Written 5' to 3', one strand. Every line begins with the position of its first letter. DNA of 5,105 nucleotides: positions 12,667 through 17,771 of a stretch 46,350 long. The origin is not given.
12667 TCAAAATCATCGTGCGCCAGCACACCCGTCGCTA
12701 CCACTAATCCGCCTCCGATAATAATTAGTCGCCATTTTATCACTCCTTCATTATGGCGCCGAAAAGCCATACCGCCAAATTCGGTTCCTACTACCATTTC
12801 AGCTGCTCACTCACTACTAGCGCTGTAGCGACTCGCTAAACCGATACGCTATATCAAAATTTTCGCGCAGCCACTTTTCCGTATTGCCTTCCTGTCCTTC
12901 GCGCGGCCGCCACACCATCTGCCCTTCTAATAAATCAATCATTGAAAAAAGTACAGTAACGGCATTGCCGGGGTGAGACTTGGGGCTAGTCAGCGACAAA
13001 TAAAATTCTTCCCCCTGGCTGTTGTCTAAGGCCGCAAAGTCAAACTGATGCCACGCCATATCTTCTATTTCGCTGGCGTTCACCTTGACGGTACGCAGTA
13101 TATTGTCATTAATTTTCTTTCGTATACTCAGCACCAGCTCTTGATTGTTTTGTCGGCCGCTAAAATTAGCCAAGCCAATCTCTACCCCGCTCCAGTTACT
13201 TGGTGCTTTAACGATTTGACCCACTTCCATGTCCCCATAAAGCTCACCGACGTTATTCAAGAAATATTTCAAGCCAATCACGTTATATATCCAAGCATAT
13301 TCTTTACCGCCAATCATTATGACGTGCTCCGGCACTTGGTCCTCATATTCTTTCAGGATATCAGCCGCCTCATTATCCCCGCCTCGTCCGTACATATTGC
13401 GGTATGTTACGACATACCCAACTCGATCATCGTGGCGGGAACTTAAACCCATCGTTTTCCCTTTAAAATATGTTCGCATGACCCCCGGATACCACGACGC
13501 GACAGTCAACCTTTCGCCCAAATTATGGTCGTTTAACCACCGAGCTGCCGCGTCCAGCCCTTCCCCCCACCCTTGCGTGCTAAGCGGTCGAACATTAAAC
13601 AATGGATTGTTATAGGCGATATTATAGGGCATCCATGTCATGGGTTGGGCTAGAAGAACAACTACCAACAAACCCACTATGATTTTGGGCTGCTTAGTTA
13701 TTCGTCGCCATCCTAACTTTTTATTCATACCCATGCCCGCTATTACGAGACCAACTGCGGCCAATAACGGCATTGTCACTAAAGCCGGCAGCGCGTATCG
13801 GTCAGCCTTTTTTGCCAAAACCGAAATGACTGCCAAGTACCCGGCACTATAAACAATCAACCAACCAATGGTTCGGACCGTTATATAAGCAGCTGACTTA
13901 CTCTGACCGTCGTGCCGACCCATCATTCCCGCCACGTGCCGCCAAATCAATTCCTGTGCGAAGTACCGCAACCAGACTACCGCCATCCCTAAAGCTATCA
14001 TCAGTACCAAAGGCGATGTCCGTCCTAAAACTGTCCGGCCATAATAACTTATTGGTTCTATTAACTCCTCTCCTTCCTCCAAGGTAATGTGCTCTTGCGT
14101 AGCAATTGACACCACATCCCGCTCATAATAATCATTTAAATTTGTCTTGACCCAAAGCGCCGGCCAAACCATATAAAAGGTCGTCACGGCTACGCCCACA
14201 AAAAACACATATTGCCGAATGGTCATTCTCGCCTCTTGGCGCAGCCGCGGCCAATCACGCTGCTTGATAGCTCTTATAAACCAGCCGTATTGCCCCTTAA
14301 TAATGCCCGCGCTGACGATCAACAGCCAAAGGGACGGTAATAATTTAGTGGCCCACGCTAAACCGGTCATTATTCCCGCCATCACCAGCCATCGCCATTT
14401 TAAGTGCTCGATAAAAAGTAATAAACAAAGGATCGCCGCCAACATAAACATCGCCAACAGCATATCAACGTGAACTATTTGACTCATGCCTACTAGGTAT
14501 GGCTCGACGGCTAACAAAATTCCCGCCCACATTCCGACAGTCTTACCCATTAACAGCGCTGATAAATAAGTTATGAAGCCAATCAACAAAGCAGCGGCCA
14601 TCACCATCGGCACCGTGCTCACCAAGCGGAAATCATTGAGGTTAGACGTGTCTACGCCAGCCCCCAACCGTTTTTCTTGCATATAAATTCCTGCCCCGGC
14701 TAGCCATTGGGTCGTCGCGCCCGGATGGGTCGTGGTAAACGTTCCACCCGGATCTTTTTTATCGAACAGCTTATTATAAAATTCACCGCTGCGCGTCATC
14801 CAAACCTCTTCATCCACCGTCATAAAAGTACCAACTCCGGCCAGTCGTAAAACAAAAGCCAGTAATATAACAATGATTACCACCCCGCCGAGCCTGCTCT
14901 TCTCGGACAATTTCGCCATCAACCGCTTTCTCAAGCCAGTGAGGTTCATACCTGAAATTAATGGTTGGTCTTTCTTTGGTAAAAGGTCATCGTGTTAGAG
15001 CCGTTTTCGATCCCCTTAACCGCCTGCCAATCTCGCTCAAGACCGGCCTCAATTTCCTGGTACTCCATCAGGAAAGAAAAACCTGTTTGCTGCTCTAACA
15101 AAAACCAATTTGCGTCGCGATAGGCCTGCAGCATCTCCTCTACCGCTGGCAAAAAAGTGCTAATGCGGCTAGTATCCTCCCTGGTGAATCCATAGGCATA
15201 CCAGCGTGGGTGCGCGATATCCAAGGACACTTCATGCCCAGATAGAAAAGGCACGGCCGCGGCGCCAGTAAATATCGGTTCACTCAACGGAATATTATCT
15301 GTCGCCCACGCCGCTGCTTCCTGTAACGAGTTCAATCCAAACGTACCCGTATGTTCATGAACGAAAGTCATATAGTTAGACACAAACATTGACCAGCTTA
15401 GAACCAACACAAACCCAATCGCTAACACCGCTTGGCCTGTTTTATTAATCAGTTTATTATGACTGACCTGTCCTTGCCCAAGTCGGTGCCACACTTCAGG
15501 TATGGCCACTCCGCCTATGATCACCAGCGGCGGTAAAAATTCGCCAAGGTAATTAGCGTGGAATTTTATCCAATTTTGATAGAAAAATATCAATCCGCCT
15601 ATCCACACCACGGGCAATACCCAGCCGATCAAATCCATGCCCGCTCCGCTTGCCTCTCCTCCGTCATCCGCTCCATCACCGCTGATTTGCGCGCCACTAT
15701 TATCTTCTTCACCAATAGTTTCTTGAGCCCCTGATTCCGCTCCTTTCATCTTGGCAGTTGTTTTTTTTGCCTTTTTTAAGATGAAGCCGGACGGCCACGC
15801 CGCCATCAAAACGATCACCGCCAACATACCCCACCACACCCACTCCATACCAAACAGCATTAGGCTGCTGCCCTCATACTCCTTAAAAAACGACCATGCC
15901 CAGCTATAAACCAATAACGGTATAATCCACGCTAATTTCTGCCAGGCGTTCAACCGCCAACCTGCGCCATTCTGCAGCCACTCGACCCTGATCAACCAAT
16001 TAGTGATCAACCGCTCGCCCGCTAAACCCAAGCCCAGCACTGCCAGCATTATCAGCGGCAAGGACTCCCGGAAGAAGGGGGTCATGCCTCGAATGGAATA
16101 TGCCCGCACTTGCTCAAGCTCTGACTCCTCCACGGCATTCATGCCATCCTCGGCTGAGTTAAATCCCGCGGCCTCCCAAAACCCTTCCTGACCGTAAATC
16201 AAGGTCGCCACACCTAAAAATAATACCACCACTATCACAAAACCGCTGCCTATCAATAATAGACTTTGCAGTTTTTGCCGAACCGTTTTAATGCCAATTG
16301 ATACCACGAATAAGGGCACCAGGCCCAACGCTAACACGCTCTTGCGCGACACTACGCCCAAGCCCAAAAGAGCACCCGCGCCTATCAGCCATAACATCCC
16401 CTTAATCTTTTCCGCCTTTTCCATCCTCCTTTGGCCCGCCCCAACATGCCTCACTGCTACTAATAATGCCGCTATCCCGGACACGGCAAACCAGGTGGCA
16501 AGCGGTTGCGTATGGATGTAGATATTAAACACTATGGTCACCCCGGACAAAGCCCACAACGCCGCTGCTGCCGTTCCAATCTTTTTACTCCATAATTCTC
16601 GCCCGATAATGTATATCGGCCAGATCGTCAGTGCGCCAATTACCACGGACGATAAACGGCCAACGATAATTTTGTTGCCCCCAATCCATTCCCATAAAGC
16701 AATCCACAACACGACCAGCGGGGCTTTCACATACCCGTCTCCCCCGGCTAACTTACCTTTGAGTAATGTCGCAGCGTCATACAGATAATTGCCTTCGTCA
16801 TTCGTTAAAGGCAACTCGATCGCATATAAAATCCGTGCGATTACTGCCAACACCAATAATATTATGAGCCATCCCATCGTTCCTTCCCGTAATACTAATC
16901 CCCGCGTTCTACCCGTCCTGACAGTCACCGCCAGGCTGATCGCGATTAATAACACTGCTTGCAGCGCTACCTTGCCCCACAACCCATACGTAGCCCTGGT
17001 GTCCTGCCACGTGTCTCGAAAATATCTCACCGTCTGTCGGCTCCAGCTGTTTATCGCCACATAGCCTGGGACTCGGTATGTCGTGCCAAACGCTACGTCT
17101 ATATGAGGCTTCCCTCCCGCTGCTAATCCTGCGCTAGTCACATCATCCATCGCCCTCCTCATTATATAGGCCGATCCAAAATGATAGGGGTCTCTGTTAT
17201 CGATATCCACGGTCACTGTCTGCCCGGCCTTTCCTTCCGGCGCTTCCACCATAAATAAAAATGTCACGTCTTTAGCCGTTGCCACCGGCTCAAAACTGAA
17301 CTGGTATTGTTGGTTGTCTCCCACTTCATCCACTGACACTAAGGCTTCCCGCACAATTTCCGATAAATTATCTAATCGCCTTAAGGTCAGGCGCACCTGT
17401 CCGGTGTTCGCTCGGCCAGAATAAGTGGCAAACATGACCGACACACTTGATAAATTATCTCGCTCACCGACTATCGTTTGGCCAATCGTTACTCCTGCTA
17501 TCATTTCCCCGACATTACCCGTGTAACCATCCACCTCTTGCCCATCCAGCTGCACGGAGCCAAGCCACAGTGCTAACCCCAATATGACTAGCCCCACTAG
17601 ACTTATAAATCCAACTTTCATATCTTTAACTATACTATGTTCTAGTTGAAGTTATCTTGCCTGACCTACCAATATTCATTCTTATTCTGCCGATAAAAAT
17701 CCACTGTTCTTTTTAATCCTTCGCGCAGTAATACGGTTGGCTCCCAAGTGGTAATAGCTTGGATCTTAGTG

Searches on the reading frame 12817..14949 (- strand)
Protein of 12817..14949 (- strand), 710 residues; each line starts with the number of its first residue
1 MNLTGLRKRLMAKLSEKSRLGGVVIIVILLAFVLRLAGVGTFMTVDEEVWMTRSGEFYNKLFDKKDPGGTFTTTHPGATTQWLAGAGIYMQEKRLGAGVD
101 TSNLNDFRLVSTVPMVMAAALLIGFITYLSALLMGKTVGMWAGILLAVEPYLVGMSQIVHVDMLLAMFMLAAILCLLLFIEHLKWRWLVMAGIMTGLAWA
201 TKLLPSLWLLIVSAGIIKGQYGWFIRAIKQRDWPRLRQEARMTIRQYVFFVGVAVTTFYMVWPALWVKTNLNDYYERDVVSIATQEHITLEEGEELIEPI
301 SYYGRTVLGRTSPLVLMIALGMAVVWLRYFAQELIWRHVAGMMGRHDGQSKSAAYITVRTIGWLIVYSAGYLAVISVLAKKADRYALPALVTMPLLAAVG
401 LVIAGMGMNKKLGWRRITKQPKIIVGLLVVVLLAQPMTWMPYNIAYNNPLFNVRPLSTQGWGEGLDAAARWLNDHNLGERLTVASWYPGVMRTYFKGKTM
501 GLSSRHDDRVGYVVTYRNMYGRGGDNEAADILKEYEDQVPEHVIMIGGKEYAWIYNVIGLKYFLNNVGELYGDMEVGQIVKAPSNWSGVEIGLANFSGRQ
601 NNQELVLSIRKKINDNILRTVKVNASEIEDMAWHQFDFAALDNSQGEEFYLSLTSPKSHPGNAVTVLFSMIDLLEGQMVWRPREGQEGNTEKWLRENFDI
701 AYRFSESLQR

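Call 4: search_protein_families(library=pfam, proteins=[window:12817-14949:-], max_evalue=0.01)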
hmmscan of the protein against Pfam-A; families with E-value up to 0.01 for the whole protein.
window:12817-14949:- (710 aa): 2 families
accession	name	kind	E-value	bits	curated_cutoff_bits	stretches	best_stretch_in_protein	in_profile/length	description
PF13231.12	PMT_2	-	7.7e-10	39.7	26.1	1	113-204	26-117/160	Dolichyl-phosphate-mannose-protein mannosyltransferase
PF02366.24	PMT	-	9.2e-08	32.4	22.7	1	78-212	54-193/245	Dolichyl-phosphate-mannose-protein mannosyltransferase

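Call 5: search_protein_families(library=ncbifam, proteins=[window:12817-14949:-], max_evalue=0.01)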
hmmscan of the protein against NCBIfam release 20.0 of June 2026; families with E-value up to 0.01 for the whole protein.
window:12817-14949:- (710 aa): 1 family
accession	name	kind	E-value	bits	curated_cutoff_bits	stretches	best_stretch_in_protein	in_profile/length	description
TIGR03663.1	TIGR03663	subfamily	9.1e-11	41.4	126.25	1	113-439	75-371/435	flippase activity-associated protein Agl23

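Call 33: search_solved_structures(query=window:12817-14949:-, max_evalue=0.1)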
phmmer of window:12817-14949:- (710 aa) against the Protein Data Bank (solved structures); distinct sequences matched with E-value up to 0.1: 0.

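Call 59: find_homologous_proteins(query=window:12817-14949:-, max_evalue=0.00001)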
Query window:12817-14949:- (710 aa): 136 proteins with E <= 0.00001 among 8000 candidates; the best 120 are listed.
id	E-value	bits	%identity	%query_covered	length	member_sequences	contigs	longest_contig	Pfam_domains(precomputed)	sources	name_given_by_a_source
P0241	0.0e+0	1563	100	97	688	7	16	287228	PF02366.25,PF13231.13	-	-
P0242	0.0e+0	1068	66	99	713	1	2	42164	PF02366.25,PF13231.13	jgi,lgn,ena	jgi:4-amino-4-deoxy-L-arabinose transferase-like glycosyltransferase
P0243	0.0e+0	1068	68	96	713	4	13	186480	PF02366.25,PF13231.13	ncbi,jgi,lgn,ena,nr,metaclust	ncbi:MAG: hypothetical protein A3E37_03290 [Candidatus Andersenbacteria bacterium RIFCSPHIGHO2_12_FU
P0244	0.0e+0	1056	65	97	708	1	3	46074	PF02366.25,PF13231.13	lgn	-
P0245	0.0e+0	1039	65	96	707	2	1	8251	PF13231.13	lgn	-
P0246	4.5e-282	956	62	97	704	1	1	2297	PF02366.25,PF13231.13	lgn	-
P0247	5.6e-249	846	54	96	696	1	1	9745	PF02366.25,PF13231.13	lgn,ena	-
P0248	1.7e-246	838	55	96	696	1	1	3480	PF02366.25,PF13231.13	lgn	-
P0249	2.3e-200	686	53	83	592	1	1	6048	PF13231.13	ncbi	-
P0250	7.2e-199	681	51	83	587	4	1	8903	PF13231.13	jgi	-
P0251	1.5e-196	673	47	94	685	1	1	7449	PF13231.13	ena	-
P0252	1.0e-194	667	46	96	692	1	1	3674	PF02366.25,PF13231.13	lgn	-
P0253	1.0e-192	660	47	97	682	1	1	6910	PF02366.25,PF13231.13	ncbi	-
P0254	5.4e-191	655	47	97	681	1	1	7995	PF02366.25,PF13231.13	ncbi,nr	ncbi:MAG: phospholipid carrier-dependent glycosyltransferase [Candidatus Andersenbacteria bacterium]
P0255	7.1e-189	648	48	97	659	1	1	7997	PF13231.13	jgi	jgi:hypothetical protein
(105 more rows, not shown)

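Call 60: find_encoding_contigs(protein=P0243, flank=10000, max_places=3)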
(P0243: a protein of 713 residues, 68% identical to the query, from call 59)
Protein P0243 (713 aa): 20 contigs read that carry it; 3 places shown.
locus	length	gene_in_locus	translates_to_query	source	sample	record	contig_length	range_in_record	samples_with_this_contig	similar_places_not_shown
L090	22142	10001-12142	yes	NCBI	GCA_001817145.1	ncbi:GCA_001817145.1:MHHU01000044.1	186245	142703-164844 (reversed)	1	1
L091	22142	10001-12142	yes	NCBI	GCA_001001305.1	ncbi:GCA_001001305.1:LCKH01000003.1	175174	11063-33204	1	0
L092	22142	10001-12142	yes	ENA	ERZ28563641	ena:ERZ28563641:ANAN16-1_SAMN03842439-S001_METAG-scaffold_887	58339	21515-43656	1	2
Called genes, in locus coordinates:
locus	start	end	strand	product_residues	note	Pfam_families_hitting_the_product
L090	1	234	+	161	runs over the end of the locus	PF01467:CTP_transf_like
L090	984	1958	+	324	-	PF01073:3Beta_HSD, PF01370:Epimerase, PF02719:Polysacc_synt_2 (faint), PF04321:RmlD_sub_bind, PF07993:NAD_binding_4 (faint), PF16363:GDP_Man_Dehyd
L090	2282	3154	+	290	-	PF00483:NTP_transferase, PF12804:NTP_transf_3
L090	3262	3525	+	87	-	-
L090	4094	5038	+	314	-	PF00535:Glycos_transf_2, PF10111:Glyco_tranf_2_2 (weak)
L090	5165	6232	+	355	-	PF13439:Glyco_transf_4, PF13579:Glyco_trans_4_4, PF20706:GT4-conflict, PF00534:Glycos_transf_1, PF13692:Glyco_trans_1_4, PF22772:WsaF_C (weak), PF13524:Glyco_trans_1_2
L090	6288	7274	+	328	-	PF01370:Epimerase, PF02719:Polysacc_synt_2 (weak), PF04321:RmlD_sub_bind, PF01073:3Beta_HSD, PF16363:GDP_Man_Dehyd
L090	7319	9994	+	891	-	PF13231:PMT_2 (weak)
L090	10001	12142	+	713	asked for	PF02366:PMT, PF13231:PMT_2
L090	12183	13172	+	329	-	-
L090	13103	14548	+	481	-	PF12710:HAD (weak), PF01040:UbiA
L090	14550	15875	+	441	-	PF01565:FAD_binding_4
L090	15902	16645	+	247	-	PF00106:adh_short, PF08659:KR, PF13561:adh_short_C2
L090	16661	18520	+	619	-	PF13522:GATase_6, PF13537:GATase_7, PF00733:Asn_synthase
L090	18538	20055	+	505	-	-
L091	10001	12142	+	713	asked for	PF02366:PMT, PF13231:PMT_2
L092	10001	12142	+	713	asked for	PF02366:PMT, PF13231:PMT_2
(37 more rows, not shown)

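Call 70: predict_structure(alignment_id=A2)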
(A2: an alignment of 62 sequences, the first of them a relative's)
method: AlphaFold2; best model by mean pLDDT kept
length: 688 residues; sequences in the alignment: 62
mean_pLDDT: 91.4   pTM: 0.91
mean pLDDT of the five models: 91.4, 90.4, 89.9, 89.7, 89.4
residues with pLDDT >= 90: 550; 70-90: 90; 50-70: 33; < 50: 15
segments of 3 or more residues with pLDDT < 50: 317-327, 686-688
pLDDT, mean of each block of 10 residues (from residue 1): 98 95 96 98 96 91 98 97 97 98 98 96 98 97 98 97 98 98 96 89 87 94 98 98 92 84 65 79 97 97 91 56 47 79 97 88 97 97 87 70 92 96 96 92 98 95 97 97 97 94 87 94 97 96 95 95 95 89 97 96 95 95 94 95 95 92 59 85 62
secondary structure, 60 per line:
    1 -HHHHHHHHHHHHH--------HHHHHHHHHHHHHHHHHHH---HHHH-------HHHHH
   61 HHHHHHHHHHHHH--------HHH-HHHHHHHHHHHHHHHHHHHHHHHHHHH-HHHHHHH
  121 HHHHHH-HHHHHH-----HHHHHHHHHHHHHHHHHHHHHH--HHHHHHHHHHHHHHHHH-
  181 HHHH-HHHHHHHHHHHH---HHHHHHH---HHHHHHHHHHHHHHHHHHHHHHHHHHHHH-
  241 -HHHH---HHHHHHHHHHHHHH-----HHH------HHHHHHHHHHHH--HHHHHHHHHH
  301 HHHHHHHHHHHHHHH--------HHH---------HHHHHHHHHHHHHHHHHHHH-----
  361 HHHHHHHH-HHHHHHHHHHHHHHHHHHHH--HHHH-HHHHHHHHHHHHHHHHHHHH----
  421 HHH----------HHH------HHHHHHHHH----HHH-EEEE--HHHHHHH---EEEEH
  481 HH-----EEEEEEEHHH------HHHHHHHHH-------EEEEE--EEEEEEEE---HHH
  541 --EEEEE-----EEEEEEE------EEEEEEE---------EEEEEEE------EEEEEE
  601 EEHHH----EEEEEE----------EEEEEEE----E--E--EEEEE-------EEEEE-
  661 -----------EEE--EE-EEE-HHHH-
elements in order (helices of 4 or more, strands of 3 or more residues): H2-14 H23-41 H45-48 H56-73 H86-112 H114-126 H128-133 H139-160 H163-179 H181-184 H186-197 H201-207 H211-239 H242-245 H249-262 H277-288 H291-315 H336-355 H361-368 H370-389 H392-395 H397-416 H443-451 E460-463 H466-472 E476-479 E488-494 H504-512 E520-524 E527-534 E543-547 E553-559 E566-572 E582-588 E595-602 E610-615 E626-632 E643-647 E655-659 E672-674 E680-682 H684-687

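Call 72: fold_search(model_id=the predicted structure, library=pdb)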
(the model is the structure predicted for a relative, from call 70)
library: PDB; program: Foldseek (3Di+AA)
matches with E <= 10: 752; with E <= 0.001: 34
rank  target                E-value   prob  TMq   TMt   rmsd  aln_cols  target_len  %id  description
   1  5f15                  3.2e-08  1.00  0.36  0.44  12.7       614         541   13  Crystal Structure of ArnT from Cupriavidus metallidurans bound to Undecaprenyl phosphate (released 2016-02-17)
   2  7e9s_A                2.6e-07  1.00  0.38  0.32  14.7       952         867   11  Archaeal oligosaccharyltransferase AglB from Archaeoglobus fulgidus in complex with an inhibitory peptide and a dolich (released 2021-09-08)
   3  3wak                  4.6e-07  1.00  0.39  0.33  13.6       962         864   11  Crystal structure of the Archaeoglobus fulgidus oligosaccharyltransferase (O29867_ARCFU) in the apo form (released 2013-10-30)
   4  5ezm                  4.8e-07  1.00  0.36  0.45  12.2       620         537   13  Crystal Structure of ArnT from Cupriavidus metallidurans in the apo state (released 2016-02-17)
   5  3waj                  5.2e-07  1.00  0.38  0.34  14.5       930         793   11  Crystal structure of the Archaeoglobus fulgidus oligosaccharyltransferase (O29867_ARCFU) complex with Zn and sulfate (released 2013-10-30)
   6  9s6t_A                1.9e-06  1.00  0.42  0.56   7.8       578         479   11  Ternary cryo-EM structure of chicken ALG12 with Dol25-PP-GlcNAc2Man7, Dol25-P-Man, and Fab (released 2026-03-18)
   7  5gmy_A                2.0e-06  1.00  0.38  0.32  15.2       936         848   12  Crystal structure of the Archaeoglobus fulgidus oligosaccharyltransferase (O29867_ARCFU) tethered with an acceptor pep (released 2017-02-01)
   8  9n9j_I                3.1e-06  1.00  0.35  0.35  12.8       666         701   13  Structure of a GRP94 folding intermediate engaged with a CCDC134- and FKBP11-bound secretory translocon (released 2025-11-19)
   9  6ezn_F                9.2e-06  1.00  0.37  0.39  14.4       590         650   12  Cryo-EM structure of the yeast oligosaccharyltransferase (OST) complex (released 2018-01-17)
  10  6s7o_A                9.6e-06  1.00  0.35  0.37  12.4       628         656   12  Cryo-EM structure of human oligosaccharyltransferase complex OST-A (released 2019-12-18)
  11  8agb_A                1.0e-05  1.00  0.38  0.40  13.5       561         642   12  Structure of yeast oligosaccharylransferase complex with lipid-linked oligosaccharide bound (released 2022-12-07)
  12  9s6s_A                1.1e-05  1.00  0.36  0.44  10.6       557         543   11  Ternary cryo-EM structure of human ALG9 with Dol25-PP-GlcNAc2Man6, Dol25-P-Man and Fab (released 2026-03-18)
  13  9i5k_A                1.1e-05  1.00  0.41  0.56   7.0       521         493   11  Structure of the Chaetomium thermophilum Pmt4 homodimer (C2 symmetry) (released 2025-12-24)
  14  6s7t_A                1.1e-05  1.00  0.36  0.36  11.2       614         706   13  Cryo-EM structure of human oligosaccharyltransferase complex OST-B (released 2019-12-18)
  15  8agc_A                1.2e-05  1.00  0.36  0.36  11.2       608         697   12  Structure of yeast oligosaccharylransferase complex with lipid-linked oligosaccharide and non-acceptor peptide bound (released 2022-12-07)
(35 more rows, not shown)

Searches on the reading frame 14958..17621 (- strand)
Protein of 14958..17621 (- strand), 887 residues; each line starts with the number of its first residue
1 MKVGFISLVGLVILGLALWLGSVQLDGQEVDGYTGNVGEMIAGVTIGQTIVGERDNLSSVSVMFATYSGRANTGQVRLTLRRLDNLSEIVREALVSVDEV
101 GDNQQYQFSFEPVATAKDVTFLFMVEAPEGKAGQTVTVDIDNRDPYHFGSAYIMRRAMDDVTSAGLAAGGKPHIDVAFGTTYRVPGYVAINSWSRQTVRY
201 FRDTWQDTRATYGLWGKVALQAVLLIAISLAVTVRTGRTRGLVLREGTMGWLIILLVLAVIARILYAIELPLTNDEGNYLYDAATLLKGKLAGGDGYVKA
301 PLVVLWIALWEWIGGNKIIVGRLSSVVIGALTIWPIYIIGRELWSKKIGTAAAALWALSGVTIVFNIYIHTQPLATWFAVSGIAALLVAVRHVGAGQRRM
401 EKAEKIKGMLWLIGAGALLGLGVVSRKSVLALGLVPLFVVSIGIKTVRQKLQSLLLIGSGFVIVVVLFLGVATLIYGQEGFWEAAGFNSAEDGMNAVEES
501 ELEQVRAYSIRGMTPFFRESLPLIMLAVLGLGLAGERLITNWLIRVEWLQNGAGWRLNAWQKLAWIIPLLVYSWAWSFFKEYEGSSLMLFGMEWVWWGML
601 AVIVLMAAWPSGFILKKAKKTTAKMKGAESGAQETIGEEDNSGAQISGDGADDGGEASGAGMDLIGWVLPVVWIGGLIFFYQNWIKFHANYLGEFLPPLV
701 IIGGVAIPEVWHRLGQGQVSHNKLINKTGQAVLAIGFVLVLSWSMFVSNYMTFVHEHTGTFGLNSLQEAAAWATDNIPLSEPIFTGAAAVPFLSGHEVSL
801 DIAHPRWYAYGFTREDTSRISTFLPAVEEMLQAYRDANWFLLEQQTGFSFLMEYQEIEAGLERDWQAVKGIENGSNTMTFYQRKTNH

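Call 6: search_protein_families(library=pfam, proteins=[window:14958-17621:-], max_evalue=0.001)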
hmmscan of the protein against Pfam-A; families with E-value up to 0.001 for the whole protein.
window:14958-17621:- (887 aa): 1 family
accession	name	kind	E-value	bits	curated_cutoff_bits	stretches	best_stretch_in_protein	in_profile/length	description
PF13231.12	PMT_2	-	1e-05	26.3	26.1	1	300-468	3-154/160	Dolichyl-phosphate-mannose-protein mannosyltransferase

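Call 34: search_solved_structures(query=window:14958-17621:-, max_evalue=0.1)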
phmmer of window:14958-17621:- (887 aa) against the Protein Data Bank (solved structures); distinct sequences matched with E-value up to 0.1: 0.

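Call 53: search_protein_families(library=ncbifam, proteins=[window:14958-17621:-], max_evalue=0.001)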
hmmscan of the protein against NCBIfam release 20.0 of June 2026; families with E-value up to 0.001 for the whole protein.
window:14958-17621:- (887 aa): 1 family
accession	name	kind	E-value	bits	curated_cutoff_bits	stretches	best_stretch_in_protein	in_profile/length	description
TIGR04154.1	archaeo_STT3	subfamily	3.9e-07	28.8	450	1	318-476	95-259/831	oligosaccharyl transferase, archaeosortase A system-associated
